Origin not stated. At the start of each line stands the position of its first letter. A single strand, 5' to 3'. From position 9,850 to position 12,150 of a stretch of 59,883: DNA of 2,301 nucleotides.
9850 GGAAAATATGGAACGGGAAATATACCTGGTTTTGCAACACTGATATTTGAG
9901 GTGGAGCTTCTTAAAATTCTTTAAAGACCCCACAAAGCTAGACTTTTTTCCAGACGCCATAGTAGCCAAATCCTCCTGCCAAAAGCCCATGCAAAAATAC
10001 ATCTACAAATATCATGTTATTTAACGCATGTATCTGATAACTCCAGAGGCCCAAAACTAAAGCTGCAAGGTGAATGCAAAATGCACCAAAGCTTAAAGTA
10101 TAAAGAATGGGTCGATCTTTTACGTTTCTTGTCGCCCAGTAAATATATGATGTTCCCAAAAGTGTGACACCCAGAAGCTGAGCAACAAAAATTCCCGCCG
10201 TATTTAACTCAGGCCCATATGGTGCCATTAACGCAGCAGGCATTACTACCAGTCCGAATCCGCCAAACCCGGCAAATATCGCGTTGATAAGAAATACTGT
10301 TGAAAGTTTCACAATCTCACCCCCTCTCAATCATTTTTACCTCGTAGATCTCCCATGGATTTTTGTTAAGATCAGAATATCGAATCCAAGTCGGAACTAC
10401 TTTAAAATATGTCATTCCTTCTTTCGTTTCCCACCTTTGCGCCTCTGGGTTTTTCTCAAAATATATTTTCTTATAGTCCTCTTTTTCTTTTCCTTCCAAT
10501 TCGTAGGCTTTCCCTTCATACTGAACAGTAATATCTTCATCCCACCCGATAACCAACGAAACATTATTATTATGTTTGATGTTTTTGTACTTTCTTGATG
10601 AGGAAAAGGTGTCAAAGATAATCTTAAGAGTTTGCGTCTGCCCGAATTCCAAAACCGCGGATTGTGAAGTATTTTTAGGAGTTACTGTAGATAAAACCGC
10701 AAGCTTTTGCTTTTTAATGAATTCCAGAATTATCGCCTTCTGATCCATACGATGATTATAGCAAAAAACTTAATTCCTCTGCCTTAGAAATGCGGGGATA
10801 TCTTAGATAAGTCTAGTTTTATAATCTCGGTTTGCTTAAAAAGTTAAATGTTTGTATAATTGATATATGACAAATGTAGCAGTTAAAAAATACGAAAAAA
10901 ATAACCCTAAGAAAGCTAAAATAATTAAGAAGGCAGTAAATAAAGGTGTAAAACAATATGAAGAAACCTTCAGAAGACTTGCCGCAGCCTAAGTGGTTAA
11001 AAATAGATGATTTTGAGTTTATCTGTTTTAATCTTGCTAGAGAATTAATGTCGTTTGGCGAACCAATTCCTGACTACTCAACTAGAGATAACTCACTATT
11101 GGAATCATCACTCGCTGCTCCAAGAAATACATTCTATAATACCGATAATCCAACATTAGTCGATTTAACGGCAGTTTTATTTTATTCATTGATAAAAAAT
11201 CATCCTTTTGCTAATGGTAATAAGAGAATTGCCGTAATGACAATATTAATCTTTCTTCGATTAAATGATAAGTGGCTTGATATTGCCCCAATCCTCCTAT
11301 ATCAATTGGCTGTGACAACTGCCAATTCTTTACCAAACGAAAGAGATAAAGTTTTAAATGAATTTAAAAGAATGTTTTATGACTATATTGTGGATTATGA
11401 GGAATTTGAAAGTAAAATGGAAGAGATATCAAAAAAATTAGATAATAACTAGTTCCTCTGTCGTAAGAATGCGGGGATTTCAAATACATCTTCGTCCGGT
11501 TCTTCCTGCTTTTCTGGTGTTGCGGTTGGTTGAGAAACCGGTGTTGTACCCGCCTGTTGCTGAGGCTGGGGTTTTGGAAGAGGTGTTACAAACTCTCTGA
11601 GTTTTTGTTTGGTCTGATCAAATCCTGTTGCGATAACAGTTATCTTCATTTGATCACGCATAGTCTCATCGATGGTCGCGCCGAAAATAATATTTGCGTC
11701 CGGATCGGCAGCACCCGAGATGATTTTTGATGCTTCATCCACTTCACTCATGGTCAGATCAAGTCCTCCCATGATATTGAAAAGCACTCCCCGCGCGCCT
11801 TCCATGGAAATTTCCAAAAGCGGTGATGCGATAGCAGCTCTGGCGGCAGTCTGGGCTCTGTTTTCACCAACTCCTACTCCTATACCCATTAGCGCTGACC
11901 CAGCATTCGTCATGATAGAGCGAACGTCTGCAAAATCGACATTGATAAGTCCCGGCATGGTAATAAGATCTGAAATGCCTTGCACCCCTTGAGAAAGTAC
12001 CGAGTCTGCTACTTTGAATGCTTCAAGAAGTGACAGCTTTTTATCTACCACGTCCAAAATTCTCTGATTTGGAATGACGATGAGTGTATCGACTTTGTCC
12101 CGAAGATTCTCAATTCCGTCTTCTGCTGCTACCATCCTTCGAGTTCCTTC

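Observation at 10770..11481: Doc toxin-antitoxin cassette inserted at the 3' end of ftsZ, flanked by two copies of the FtsZ C-terminal codons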

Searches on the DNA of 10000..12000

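Call 83: search_rna_families(source=window, start=10000, end=12000, threshold=evalue, max_evalue=1)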
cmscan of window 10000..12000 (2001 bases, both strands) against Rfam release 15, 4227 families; matches with E-value up to 1: 0.
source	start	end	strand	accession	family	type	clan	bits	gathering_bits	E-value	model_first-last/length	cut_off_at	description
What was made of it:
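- Tried and rejected: No match (call 83).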

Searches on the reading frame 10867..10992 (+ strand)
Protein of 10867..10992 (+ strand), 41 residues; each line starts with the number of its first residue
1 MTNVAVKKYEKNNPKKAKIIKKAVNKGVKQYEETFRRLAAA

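Call 3: search_protein_families(library=pfam, proteins=[window:10867-10992:+], max_evalue=0.1)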
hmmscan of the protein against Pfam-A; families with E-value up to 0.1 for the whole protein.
window:10867-10992:+ (41 aa): 0 families

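Call 74: search_protein_families(library=ncbifam, proteins=[window:10867-10992:+], max_evalue=0.01)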
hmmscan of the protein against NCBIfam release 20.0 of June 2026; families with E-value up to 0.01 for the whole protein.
window:10867-10992:+ (41 aa): 1 family
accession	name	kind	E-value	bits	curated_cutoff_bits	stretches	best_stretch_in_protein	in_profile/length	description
NF002446.0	PRK01611.3-3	equivalog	0.0016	16.8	399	1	6-39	268-301/636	arginine--tRNA ligase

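Call 75: search_protein_families(library=padloc, proteins=[window:10867-10992:+], max_evalue=0.01)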
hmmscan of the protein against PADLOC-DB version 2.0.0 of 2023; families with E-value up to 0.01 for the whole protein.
window:10867-10992:+ (41 aa): 0 families
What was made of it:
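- On Doc toxin (Fic/DOC family, type II toxin-antitoxin): It has no Pfam, NCBIfam or PADLOC match (calls 3, 74, 75).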
